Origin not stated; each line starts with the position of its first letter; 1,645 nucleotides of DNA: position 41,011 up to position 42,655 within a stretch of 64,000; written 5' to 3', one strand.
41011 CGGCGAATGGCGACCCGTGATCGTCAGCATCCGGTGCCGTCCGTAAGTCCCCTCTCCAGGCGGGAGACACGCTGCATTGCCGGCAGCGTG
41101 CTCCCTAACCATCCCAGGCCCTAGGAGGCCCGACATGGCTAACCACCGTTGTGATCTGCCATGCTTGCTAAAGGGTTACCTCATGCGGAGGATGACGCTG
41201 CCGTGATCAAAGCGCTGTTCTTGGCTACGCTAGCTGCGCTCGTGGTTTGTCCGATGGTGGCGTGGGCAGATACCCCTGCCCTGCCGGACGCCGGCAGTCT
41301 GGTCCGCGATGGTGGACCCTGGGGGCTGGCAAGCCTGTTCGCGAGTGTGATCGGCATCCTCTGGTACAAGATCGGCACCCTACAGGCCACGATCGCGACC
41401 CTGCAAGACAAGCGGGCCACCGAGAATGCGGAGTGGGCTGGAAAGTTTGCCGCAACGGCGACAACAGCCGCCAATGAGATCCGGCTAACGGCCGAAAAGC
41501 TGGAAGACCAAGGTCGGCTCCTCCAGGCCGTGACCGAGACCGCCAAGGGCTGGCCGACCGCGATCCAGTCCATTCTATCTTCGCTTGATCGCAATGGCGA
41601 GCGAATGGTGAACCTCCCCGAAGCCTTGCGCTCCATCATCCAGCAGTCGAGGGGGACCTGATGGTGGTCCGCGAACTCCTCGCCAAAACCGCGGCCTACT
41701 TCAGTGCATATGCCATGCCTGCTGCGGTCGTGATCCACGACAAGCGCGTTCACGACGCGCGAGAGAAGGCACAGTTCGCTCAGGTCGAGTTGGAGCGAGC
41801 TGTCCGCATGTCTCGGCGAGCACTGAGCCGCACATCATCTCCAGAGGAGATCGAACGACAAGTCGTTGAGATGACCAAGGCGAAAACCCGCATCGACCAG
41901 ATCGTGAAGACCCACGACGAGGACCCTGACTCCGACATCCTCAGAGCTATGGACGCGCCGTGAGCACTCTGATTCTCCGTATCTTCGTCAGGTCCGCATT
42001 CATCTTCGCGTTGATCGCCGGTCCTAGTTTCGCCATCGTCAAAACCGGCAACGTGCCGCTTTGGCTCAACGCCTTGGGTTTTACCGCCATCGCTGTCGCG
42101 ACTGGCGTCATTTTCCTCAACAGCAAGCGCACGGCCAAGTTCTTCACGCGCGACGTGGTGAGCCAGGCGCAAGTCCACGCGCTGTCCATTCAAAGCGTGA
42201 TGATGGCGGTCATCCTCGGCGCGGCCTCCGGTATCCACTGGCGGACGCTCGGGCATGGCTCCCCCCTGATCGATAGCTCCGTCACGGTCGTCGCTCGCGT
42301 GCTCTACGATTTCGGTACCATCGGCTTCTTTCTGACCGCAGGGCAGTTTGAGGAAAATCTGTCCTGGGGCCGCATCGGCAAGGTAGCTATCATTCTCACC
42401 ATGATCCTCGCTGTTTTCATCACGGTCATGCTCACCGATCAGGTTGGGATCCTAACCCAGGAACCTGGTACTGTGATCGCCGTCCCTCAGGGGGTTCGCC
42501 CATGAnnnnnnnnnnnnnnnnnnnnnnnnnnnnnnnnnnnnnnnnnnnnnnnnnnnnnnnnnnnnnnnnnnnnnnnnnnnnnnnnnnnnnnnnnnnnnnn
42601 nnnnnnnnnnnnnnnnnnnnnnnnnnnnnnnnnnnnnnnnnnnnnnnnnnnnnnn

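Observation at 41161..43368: Coupled four-gene membrane operon ending in a membrane-anchored RHH protein: candidate undescribed prophage accessory system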

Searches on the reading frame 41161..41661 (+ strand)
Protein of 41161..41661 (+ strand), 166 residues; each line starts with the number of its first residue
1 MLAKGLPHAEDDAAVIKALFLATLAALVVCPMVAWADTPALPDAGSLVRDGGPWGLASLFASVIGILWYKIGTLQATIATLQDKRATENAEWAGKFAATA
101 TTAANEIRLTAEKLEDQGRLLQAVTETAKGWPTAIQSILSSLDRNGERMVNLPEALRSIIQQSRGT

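Call 3: search_protein_families(library=pfam, proteins=[window:41161-41661:+], max_evalue=1)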
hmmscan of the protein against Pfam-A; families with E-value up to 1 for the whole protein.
window:41161-41661:+ (166 aa): 2 families
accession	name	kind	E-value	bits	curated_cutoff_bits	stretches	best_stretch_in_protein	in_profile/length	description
PF08570.15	DUF1761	-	0.096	13.4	31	1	56-103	5-56/123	Protein of unknown function (DUF1761)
PF06810.17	Phage_scaffold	-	0.7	10.3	35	1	73-119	67-113/170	Phage capsid assembly scaffolding protein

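Call 4: search_protein_families(library=phrogs, proteins=[window:41161-41661:+], max_evalue=1)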
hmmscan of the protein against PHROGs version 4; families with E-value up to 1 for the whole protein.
window:41161-41661:+ (166 aa): 1 family
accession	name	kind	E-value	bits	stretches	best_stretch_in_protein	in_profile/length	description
phrog_462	-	other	0.19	12.9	1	54-100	12-45/101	lipoprotein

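Call 38: find_homologous_proteins(query=A4, max_evalue=0.001)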
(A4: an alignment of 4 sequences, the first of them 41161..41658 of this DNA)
Query A4 (4 sequences) (166 aa, profile of the alignment): 18 proteins with E <= 0.001 among 8000 candidates.
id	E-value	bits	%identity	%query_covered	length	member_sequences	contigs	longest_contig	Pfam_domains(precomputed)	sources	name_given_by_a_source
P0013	8.3e-69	248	80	74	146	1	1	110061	-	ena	-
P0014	2.5e-68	247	99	92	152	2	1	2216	-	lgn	-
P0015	2.6e-66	240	48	87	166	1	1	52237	-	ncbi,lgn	-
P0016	1.4e-63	231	68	99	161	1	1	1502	-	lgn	-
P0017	1.3e-52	196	34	36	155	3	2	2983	-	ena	-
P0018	2.0e-52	195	34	36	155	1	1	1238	-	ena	-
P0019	1.1e-44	170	33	42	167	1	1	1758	-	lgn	-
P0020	1.1e-44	170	24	69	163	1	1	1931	-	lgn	-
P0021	2.7e-44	169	50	89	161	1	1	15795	-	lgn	-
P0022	2.3e-43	166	25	64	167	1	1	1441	-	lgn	-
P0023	8.2e-32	128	25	60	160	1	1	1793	-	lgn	-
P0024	9.4e-30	122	27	55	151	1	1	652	-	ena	-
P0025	1.8e-29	121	40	75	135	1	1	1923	-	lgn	-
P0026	2.3e-28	117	31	59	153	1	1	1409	-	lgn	-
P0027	1.3e-23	102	27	61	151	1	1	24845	-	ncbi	-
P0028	1.4e-19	89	34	30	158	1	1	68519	-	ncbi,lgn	-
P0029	2.7e-13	68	30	57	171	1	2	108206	-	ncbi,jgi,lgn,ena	-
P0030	5.6e-11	61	28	76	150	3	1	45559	-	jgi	jgi:hypothetical protein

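Call 40: find_encoding_contigs(protein=P0029, flank=8000, max_places=2)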
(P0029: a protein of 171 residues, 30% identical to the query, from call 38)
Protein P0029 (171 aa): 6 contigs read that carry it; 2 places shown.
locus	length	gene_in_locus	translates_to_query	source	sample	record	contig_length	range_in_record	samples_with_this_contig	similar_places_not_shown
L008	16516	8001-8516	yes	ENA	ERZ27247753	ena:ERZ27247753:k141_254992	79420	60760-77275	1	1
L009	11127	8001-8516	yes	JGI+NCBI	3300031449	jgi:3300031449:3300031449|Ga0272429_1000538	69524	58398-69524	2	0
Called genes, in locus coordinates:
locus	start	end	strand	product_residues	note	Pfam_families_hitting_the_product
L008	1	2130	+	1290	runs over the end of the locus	-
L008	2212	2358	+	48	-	-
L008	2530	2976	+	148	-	PF06995:Phage_P2_GpU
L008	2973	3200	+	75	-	PF05489:Phage_tail_X (weak)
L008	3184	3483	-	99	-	PF21716:dnstrm_HI1420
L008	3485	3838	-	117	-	PF05973:Gp49 (weak)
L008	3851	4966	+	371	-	-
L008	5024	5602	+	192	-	-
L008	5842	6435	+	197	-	-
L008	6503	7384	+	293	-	PF00959:Phage_lysozyme, PF01471:PG_binding_1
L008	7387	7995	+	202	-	-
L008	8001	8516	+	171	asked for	-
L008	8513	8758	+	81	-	-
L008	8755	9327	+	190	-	-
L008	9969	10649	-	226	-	PF02586:SRAP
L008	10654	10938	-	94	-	-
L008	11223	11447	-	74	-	-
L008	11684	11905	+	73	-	PF05532:CsbD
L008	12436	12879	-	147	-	PF13560:HTH_31 (weak), PF01381:HTH_3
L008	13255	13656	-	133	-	PF01521:Fe-S_biosyn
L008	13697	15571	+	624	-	PF03485:Arg_tRNA_synt_N, PF00750:tRNA-synt_1d, PF05746:DALR_1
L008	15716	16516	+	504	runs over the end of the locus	PF05036:SPOR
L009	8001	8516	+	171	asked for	-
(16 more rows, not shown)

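Call 41: find_encoding_contigs(protein=P0028, flank=8000, max_places=2)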
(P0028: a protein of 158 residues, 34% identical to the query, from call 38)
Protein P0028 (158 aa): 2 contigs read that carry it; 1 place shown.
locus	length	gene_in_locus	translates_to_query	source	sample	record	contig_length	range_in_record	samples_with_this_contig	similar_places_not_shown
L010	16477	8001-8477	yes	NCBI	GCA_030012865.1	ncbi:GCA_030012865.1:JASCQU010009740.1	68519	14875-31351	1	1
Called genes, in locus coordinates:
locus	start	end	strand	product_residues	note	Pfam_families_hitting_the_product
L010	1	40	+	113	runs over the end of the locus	PF10934:Sheath_initiator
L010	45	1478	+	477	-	-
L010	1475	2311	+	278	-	PF11041:Phage_Wedge1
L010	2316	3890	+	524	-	-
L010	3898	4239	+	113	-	-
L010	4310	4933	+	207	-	-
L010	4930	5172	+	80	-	-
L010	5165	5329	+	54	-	-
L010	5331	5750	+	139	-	PF18013:Phage_lysozyme2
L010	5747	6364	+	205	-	-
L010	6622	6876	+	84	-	-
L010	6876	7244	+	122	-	-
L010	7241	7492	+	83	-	-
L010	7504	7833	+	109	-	-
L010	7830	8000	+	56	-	-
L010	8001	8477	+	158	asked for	-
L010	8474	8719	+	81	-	-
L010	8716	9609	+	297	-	-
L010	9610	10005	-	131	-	-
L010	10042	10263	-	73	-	-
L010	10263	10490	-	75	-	-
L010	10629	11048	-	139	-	-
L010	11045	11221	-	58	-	-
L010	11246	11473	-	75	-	-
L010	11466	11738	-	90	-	-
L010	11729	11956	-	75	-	-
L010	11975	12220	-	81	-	-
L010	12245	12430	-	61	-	-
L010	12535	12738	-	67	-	-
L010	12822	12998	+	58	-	-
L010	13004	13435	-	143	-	-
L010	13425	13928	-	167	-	-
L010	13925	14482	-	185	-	-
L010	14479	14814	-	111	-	PF11750:DUF3307 (weak)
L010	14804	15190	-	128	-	-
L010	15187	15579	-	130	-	-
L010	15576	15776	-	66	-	-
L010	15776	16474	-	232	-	-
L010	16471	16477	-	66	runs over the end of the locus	-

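Call 42: find_encoding_contigs(protein=P0027, flank=8000, max_places=2)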
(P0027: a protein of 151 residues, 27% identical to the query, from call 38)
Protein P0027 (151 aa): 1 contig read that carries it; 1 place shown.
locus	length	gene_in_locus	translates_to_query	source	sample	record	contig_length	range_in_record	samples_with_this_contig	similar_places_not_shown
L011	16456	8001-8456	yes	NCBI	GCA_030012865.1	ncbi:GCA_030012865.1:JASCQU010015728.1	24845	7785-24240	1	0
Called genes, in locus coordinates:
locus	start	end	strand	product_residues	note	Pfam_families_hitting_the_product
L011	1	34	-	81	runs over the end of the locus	-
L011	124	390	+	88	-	PF01527:HTH_Tnp_1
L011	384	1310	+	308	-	PF13276:HTH_21, PF00665:rve, PF13683:rve_3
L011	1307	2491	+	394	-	-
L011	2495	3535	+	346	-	-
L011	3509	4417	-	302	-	PF13276:HTH_21, PF00665:rve, PF13683:rve_3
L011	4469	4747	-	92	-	PF01527:HTH_Tnp_1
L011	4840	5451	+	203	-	-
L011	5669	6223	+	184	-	-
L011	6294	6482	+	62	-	-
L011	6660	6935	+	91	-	-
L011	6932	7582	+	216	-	PF05838:Glyco_hydro_108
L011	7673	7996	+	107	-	-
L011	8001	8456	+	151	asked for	-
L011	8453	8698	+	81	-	-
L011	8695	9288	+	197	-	-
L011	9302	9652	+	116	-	-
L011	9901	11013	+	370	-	PF13640:2OG-FeII_Oxy_3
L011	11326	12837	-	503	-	-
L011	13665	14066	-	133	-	-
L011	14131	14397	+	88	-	PF01527:HTH_Tnp_1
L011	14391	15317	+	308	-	PF13276:HTH_21, PF00665:rve, PF13683:rve_3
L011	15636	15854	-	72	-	-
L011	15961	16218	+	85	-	-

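Call 51: search_protein_families(library=padloc, proteins=[window:41161-41661:+], max_evalue=1)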
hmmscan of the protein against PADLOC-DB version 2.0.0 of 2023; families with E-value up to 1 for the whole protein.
window:41161-41661:+ (166 aa): 1 family
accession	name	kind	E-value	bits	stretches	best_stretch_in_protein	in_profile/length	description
PDLC03450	REase_II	-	0.061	11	1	77-128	3-53/197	Type II restriction enzyme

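Call 52: search_protein_families(library=ncbifam, proteins=[window:41161-41661:+], max_evalue=1)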
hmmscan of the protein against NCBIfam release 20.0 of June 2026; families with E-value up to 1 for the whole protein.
window:41161-41661:+ (166 aa): 0 families

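Call 70: search_dna_similar(query=window:41203-41658:+, collection=phages, mode=protein, max_evalue=0.1, max_rows=15)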
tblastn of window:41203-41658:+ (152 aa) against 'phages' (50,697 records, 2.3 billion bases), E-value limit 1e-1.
No match.

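Call 100: search_protein_families(library=pfam, alignment_id=A13, max_evalue=0.05)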
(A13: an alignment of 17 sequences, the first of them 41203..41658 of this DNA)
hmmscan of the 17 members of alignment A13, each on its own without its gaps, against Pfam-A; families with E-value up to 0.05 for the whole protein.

A. member 1, window:41203-41658:+ (152 aa): 0 families

B. families by the number of members that match (of 17 scanned): 10 families
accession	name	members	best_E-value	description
PF24073.1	DUF7365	1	0.001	Coiled-coil region of unknown function (DUF7365)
PF00015.26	MCPsignal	1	0.0093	Methyl-accepting chemotaxis protein (MCP) signalling domain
PF10065.14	DUF2303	1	0.019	Uncharacterized conserved protein (DUF2303)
PF08614.16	ATG16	1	0.02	Autophagy protein 16 (ATG16)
PF09009.16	Exotox-A_cataly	1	0.022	Exotoxin A catalytic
PF05478.16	Prominin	1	0.023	Prominin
PF02185.22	HR1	1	0.036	Hr1 repeat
PF16740.10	SKA2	1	0.041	Spindle and kinetochore-associated protein 2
PF06013.18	WXG100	1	0.046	Proteins of 100 residues with WXG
PF07133.16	Merozoite_SPAM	1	0.049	Merozoite surface protein (SPAM)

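Call 102: find_encoding_contigs(protein=P0030, flank=8000, max_places=2)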
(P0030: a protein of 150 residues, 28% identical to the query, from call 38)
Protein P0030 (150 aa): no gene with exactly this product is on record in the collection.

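Call 107: search_protein_families(library=pfam, proteins=[L008:7387-7995:+, L011:7673-7996:+, L010:6876-7244:+], max_evalue=0.1)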
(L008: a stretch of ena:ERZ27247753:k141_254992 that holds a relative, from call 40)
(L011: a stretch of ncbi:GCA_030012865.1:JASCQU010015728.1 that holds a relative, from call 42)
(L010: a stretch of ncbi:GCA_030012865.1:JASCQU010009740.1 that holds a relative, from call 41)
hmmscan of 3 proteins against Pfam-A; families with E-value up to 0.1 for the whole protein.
L008:7387-7995:+ (202 aa): 0 families

L011:7673-7996:+ (107 aa): 0 families

L010:6876-7244:+ (122 aa): 0 families

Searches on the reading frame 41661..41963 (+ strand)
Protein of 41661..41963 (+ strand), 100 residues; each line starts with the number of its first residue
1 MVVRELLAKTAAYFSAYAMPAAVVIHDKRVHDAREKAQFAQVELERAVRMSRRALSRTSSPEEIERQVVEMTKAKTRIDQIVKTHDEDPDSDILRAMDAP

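Call 3: search_protein_families(library=pfam, proteins=[window:41661-41963:+], max_evalue=1)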
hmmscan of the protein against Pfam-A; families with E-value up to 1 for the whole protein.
window:41661-41963:+ (100 aa): 2 families
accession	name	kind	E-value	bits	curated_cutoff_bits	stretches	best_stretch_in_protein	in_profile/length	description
PF13779.11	DUF4175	-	0.007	14.9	27.3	1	21-80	472-525/825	Domain of unknown function (DUF4175)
PF16811.11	TAtT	-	0.057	13.2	26.5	1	4-64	30-87/263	TRAP transporter T-component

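Call 4: search_protein_families(library=phrogs, proteins=[window:41661-41963:+], max_evalue=1)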
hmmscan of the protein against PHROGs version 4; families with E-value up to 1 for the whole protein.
window:41661-41963:+ (100 aa): 4 families
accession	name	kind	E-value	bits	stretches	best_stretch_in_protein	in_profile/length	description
phrog_12684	-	unknown function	0.17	13.1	1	40-80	26-65/108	-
phrog_1927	-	tail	0.18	13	1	14-44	22-52/98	tail assembly chaperone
phrog_6090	-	tail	0.2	10.1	1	38-85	351-397/1853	tail length tape measure protein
phrog_5467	-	unknown function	0.28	11.1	1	34-92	181-239/552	-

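Call 51: search_protein_families(library=padloc, proteins=[window:41661-41963:+], max_evalue=1)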
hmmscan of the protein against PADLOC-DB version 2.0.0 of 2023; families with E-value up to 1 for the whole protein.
window:41661-41963:+ (100 aa): 0 families

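Call 52: search_protein_families(library=ncbifam, proteins=[window:41661-41963:+], max_evalue=1)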
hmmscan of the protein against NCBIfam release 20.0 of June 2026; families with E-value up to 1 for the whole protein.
window:41661-41963:+ (100 aa): 1 family
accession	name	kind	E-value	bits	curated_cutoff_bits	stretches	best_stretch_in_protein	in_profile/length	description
NF008639.0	PRK11629.1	equivalog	0.15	11.4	360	1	16-84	108-170/234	lipoprotein-releasing ABC transporter ATP-binding protein LolD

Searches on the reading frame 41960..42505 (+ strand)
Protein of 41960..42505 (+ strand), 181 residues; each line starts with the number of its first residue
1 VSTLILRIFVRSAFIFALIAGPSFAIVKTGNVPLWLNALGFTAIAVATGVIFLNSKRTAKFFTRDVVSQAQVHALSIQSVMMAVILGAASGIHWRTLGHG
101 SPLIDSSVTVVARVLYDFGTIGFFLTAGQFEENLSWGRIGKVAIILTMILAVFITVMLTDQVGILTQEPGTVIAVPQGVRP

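Call 3: search_protein_families(library=pfam, proteins=[window:41960-42505:+], max_evalue=1)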
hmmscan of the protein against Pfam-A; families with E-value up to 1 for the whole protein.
window:41960-42505:+ (181 aa): 0 families

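Call 4: search_protein_families(library=phrogs, proteins=[window:41960-42505:+], max_evalue=1)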
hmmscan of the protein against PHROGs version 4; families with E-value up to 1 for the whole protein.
window:41960-42505:+ (181 aa): 0 families

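Call 39: find_homologous_proteins(query=A5, max_evalue=0.001)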
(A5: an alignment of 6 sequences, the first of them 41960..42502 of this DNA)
Query A5 (6 sequences) (181 aa, profile of the alignment): 12 proteins with E <= 0.001 among 8000 candidates.
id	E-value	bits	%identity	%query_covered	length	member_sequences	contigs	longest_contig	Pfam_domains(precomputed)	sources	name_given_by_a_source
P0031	5.5e-77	276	95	100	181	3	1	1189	-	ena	-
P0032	2.3e-74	267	85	100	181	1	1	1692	-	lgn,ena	-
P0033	1.0e-73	265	71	100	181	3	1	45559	-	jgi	jgi:hypothetical protein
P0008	1.2e-70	255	-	-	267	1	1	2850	-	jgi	jgi:hypothetical protein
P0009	5.6e-70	253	24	40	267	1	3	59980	-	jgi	jgi:hypothetical protein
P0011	9.8e-66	239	-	-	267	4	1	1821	-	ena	-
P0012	5.9e-63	230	24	46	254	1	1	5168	-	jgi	jgi:hypothetical protein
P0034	7.5e-55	204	63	100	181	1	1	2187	-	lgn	-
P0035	7.8e-49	184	33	12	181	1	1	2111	-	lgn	-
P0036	7.0e-44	168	26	29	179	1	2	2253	-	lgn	-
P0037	4.4e-43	165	22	53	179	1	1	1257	-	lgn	-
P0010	1.6e-35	141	-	-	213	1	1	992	-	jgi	jgi:hypothetical protein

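Call 51: search_protein_families(library=padloc, proteins=[window:41960-42505:+], max_evalue=1)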
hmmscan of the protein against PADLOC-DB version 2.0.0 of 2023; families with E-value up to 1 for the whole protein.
window:41960-42505:+ (181 aa): 0 families

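Call 52: search_protein_families(library=ncbifam, proteins=[window:41960-42505:+], max_evalue=1)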
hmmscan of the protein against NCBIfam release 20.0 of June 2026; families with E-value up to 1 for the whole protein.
window:41960-42505:+ (181 aa): 0 families

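Call 57: predict_structure(alignment_id=A9)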
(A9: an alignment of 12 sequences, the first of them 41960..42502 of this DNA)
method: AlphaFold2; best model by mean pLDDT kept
length: 181 residues; sequences in the alignment: 12
mean_pLDDT: 70.9   pTM: 0.59
mean pLDDT of the five models: 70.9, 67.5, 67.4, 59.6, 57.8
residues with pLDDT >= 90: 0; 70-90: 121; 50-70: 43; < 50: 17
segments of 3 or more residues with pLDDT < 50: 167-181
pLDDT, mean of each block of 10 residues (from residue 1): 74 73 71 74 83 84 76 85 83 72 59 76 68 68 74 68 50 42 48
secondary structure, 60 per line:
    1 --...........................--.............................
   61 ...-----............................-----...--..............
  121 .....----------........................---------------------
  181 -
elements in order: H3-29 H32-63 H69-96 H107-125 H136-159
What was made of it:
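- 41960..42505 (+): gC, 181 aa. Five-helix inner-membrane protein with a conserved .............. loop. It is homologous to the membrane domain of the gC-RHH fusion proteins. AF2 gives five helices at pLDDT 71 (call 57).
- Checked: AF2 gives five TM-length helices for gC (call 57).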

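Call 66: fold_search(model_id=the predicted structure, library=pdb)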
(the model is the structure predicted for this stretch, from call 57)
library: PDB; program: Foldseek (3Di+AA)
matches with E <= 10: 407; with E <= 0.001: 0
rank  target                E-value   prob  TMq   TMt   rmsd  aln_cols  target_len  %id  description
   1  7zji_B                3.6e-01  0.66  0.34  0.14   8.3       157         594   13  Transient receptor potential cation channel subfamily V member 2,Enhanced green fluorescent protein (released 2023-01-18)
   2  8ww2_R                3.8e-01  0.38  0.29  0.22  11.8       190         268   16  GPR3/Gs complex (released 2024-02-14)
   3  7d3u_G                4.0e-01  0.96  0.34  0.51   4.6        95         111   17  Structure of Mrp complex from Dietzia sp. DQ12-45-1b (released 2020-12-09)
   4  5w3s_A                4.9e-01  0.35  0.27  0.13   9.7       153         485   10  Cryo-electron microscopy structure of a TRPML3 ion channel (released 2017-10-11)
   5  8x2k_A                5.2e-01  0.35  0.29  0.23  11.5       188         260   17  OEA bound GPR3-Gs complex structure (released 2024-04-03)
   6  9el0_A                5.4e-01  0.44  0.31  0.14   9.9       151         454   12  ML2-SA1 bound TRPML2 in a pre-open state (released 2025-06-18)
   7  6aye_A                5.7e-01  0.28  0.24  0.11  10.4       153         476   11  Human apo-TRPML3 channel at pH 7.4 (released 2017-11-08)
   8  8e9g_J                6.4e-01  0.41  0.25  0.21  11.6       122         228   11  Mycobacterial respiratory complex I with both quinone positions modelled (released 2022-10-12)
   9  7ytj_A                7.9e-01  0.84  0.35  0.49   4.3        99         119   15  Cryo-EM structure of VTC complex (released 2023-02-22)
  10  5u09                  7.9e-01  0.33  0.29  0.13  14.4       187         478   13  High-resolution crystal structure of the human CB1 cannabinoid receptor (released 2016-12-07)
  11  9eky_A                8.3e-01  0.47  0.31  0.14   7.4       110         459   13  (+)ML-SI3 bound TRPML2 in a pre-open state (released 2025-06-18)
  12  9m88_A                8.3e-01  0.35  0.31  0.24  10.9       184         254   15  PGS fused GPR3 dimer with antagonist AF64394 (released 2025-09-24)
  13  9eku_A                8.8e-01  0.66  0.35  0.17   7.8       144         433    9  (+)ML-SI3 bound TRPML1-V432A/A433G in a pre-open state (released 2025-06-18)
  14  8gjg_A                9.3e-01  0.60  0.30  0.33   8.1       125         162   10  De novo design of high-affinity protein binders to bioactive helical peptides (released 2024-01-10)
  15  9ekz_A                9.8e-01  0.30  0.28  0.13   8.7       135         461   11  (+)ML-SI3 bound TRPML2 in an open state (released 2025-06-18)
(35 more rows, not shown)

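Call 101: search_protein_families(library=pfam, alignment_id=A9, max_evalue=0.05)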
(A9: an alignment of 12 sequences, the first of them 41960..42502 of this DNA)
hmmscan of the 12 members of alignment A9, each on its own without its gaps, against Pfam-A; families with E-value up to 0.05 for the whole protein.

A. member 1, window:41960-42502:+ (181 aa): 0 families

B. families by the number of members that match (of 12 scanned): 1 family
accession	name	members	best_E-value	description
PF01402.27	RHH_1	1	0.012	Ribbon-helix-helix protein, copG family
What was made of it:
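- On Holin: There are no Pfam or PHROG holin hits for gA, gC or their family members (calls 3, 4, 100, 101).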
